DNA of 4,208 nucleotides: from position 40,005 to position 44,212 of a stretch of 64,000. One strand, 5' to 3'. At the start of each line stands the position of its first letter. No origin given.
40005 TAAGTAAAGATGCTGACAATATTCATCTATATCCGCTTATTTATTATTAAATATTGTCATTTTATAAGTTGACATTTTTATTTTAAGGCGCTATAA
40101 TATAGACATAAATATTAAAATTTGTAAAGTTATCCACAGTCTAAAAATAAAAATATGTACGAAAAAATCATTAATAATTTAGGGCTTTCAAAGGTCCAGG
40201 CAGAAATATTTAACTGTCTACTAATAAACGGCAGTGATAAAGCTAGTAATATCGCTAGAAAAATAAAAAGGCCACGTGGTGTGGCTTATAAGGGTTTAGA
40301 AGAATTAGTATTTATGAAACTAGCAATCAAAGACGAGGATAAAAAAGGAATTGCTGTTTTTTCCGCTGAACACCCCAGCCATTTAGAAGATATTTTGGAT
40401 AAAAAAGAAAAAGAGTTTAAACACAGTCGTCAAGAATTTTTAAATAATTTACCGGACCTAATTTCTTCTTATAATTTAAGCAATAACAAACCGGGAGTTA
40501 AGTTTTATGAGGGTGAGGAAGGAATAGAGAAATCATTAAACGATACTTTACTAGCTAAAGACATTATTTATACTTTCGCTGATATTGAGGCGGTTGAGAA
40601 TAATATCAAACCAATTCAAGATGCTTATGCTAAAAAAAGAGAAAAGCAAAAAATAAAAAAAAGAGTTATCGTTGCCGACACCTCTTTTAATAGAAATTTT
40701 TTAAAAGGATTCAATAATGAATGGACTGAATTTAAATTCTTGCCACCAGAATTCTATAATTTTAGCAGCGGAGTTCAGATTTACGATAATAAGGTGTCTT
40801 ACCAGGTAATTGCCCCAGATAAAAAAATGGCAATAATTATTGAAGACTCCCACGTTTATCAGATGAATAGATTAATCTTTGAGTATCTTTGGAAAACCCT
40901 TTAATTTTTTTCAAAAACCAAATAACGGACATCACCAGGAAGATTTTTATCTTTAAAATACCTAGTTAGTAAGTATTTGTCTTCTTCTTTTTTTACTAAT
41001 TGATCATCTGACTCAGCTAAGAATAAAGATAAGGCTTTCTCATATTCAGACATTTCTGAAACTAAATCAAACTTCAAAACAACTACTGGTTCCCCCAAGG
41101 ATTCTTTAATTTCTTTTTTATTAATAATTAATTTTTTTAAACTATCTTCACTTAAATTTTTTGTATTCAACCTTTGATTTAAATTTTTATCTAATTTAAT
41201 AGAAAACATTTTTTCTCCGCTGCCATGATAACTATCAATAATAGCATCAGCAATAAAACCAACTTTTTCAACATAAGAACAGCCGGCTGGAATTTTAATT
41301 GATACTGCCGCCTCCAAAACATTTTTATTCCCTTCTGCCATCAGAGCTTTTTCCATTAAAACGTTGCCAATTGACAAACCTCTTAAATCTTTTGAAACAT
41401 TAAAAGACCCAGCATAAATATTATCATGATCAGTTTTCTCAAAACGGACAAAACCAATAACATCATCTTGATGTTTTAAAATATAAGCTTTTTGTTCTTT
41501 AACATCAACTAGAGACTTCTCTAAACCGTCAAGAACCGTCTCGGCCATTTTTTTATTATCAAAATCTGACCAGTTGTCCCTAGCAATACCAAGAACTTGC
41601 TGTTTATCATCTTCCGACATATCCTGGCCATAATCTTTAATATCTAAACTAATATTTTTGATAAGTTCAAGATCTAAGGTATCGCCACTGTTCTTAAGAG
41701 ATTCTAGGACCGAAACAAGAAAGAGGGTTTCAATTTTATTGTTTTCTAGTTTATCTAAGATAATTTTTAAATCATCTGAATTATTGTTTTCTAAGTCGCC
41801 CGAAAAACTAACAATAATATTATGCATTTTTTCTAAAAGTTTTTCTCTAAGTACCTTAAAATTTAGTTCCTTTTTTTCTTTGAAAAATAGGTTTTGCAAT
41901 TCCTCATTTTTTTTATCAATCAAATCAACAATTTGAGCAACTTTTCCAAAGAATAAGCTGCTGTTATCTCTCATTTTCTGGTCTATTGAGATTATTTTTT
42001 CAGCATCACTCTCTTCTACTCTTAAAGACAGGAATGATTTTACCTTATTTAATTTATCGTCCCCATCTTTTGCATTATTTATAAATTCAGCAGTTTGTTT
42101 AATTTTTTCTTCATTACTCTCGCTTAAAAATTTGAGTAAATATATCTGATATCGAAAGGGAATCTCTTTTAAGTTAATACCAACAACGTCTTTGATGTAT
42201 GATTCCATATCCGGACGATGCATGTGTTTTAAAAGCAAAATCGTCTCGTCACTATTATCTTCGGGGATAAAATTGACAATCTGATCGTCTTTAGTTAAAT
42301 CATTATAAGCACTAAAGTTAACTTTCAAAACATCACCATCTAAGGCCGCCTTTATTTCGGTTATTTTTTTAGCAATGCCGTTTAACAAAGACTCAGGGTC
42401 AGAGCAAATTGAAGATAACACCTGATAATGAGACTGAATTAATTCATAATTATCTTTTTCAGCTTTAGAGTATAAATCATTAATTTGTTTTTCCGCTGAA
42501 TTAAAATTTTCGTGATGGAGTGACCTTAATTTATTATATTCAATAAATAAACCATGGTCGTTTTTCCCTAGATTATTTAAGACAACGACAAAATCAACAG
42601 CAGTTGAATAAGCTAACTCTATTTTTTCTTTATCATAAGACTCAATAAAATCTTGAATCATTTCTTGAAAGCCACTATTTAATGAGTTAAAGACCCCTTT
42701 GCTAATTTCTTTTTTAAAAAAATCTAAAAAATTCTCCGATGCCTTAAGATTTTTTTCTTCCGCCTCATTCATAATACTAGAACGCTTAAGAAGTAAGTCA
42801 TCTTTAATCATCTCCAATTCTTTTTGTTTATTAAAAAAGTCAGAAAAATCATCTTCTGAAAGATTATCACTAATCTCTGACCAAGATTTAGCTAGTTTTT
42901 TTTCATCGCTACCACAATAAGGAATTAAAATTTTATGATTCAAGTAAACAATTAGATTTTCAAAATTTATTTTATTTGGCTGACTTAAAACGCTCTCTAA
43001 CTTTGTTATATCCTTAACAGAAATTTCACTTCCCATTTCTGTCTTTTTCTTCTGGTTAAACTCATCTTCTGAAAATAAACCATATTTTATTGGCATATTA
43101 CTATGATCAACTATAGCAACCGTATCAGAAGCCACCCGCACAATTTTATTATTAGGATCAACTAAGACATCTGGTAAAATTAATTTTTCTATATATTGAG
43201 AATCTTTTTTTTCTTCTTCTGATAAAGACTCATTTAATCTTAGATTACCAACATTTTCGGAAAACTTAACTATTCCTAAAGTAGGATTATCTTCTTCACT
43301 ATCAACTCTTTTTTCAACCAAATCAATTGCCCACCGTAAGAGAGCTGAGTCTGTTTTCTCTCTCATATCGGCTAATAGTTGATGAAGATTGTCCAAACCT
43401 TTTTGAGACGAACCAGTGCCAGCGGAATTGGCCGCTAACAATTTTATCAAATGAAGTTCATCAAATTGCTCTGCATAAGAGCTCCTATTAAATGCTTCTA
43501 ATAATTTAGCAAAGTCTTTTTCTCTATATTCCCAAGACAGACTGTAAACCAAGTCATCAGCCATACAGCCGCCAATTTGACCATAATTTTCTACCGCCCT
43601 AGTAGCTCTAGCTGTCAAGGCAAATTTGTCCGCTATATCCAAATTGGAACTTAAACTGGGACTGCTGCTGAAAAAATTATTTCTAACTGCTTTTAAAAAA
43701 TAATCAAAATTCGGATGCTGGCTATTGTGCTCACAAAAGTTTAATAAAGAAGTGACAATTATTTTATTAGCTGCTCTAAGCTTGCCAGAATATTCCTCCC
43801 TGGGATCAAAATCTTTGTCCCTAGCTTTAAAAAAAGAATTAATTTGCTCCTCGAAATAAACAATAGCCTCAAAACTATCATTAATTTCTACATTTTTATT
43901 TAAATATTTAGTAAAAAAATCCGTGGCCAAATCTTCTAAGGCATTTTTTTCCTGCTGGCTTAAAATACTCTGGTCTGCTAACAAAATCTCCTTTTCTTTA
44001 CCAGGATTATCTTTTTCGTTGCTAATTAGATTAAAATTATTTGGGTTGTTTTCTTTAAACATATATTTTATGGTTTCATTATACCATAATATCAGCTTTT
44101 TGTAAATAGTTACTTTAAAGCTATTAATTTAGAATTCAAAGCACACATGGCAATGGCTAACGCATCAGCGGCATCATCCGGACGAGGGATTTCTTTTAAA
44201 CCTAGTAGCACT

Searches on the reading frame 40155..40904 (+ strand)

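Call 7: search_protein_families(library=pfam, proteins=[window:40155-40904:+], max_evalue=0.01)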
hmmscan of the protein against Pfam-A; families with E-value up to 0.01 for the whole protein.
window:40155-40904:+ (249 aa): 2 families
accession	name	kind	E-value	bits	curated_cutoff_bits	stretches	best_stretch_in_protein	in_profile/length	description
PF01978.25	TrmB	-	2e-07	31.2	25.6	1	8-63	3-58/68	Sugar-specific transcriptional regulator TrmB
PF10744.14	Med1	-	0.0025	17.4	25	1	85-131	100-145/427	Mediator of RNA polymerase II transcription subunit 1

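Call 28: search_protein_families(library=ncbifam, proteins=[window:40155-40904:+], max_evalue=0.01)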
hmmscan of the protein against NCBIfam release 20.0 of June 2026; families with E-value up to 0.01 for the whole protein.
window:40155-40904:+ (249 aa): 0 families

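Call 29: search_protein_families(library=padloc, proteins=[window:40155-40904:+], max_evalue=0.01)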
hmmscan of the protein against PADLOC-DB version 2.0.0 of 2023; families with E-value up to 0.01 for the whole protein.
window:40155-40904:+ (249 aa): 3 families
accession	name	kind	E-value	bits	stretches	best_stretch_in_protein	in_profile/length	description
PDLC01268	CasR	-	0.0021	16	1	7-58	118-168/179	"CAS-I,CAS-II,CAS-III,CAS-IV,CAS-V,CAS-VI; associated_signaling"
PDLC01434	CasR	-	0.0022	15.9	1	6-60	121-174/191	"CAS-I,CAS-II,CAS-III,CAS-IV,CAS-V,CAS-VI; associated_signaling"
PDLC01858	CARF3--CARF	-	0.0043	15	1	9-63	140-193/204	-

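Call 72: search_protein_families(library=phrogs, proteins=[window:40155-40904:+], max_evalue=0.001)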
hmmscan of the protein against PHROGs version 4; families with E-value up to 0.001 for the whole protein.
window:40155-40904:+ (249 aa): 0 families

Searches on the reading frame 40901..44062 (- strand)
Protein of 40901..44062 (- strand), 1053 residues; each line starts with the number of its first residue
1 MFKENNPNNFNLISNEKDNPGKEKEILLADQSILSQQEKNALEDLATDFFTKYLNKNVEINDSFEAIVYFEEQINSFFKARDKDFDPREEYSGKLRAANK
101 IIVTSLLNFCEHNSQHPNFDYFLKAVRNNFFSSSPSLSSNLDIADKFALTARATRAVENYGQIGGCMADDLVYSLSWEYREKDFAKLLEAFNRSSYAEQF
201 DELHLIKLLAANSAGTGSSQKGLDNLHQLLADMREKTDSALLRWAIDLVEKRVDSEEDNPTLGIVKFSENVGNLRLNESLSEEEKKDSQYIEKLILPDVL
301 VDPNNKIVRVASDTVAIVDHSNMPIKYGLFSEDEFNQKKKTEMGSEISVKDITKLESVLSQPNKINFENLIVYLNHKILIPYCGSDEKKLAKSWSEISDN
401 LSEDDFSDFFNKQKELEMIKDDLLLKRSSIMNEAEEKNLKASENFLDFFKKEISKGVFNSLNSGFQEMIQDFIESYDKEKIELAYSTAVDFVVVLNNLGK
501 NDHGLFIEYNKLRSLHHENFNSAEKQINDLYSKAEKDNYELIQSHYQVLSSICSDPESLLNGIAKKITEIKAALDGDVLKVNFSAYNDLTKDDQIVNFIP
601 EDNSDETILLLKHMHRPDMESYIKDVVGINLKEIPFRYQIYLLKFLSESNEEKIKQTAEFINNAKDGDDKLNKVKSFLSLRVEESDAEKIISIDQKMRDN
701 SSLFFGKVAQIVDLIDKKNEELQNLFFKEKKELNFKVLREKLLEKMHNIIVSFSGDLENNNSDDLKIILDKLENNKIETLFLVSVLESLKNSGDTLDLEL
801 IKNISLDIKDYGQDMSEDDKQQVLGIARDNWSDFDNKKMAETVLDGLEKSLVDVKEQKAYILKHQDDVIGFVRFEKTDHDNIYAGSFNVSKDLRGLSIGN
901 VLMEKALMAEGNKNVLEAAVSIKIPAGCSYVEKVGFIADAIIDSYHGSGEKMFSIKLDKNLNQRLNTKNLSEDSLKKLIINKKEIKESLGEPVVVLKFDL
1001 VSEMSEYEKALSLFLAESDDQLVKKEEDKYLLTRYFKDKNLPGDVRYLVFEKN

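Call 7: search_protein_families(library=pfam, proteins=[window:40901-44062:-], max_evalue=0.01)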
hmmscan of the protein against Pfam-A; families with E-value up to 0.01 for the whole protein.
window:40901-44062:- (1053 aa): 3 families
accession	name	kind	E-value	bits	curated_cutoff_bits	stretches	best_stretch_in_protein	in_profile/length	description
PF00583.31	Acetyltransf_1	-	9.2e-06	26.4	20.7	1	845-908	23-86/116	Acetyltransferase (GNAT) family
PF13508.13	Acetyltransf_7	-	1.4e-05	25.8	27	1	858-936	4-82/84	Acetyltransferase (GNAT) domain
PF13673.13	Acetyltransf_10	-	0.0097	16.3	23.6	0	848-922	23-92/128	Acetyltransferase (GNAT) domain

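Call 28: search_protein_families(library=ncbifam, proteins=[window:40901-44062:-], max_evalue=0.01)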
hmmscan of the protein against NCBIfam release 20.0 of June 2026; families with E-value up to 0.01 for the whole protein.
window:40901-44062:- (1053 aa): 0 families

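Call 29: search_protein_families(library=padloc, proteins=[window:40901-44062:-], max_evalue=0.01)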
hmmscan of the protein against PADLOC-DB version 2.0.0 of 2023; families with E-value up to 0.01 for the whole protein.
window:40901-44062:- (1053 aa): 0 families

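Call 72: search_protein_families(library=phrogs, proteins=[window:40901-44062:-], max_evalue=0.001)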
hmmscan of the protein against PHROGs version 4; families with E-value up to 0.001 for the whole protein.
window:40901-44062:- (1053 aa): 0 families
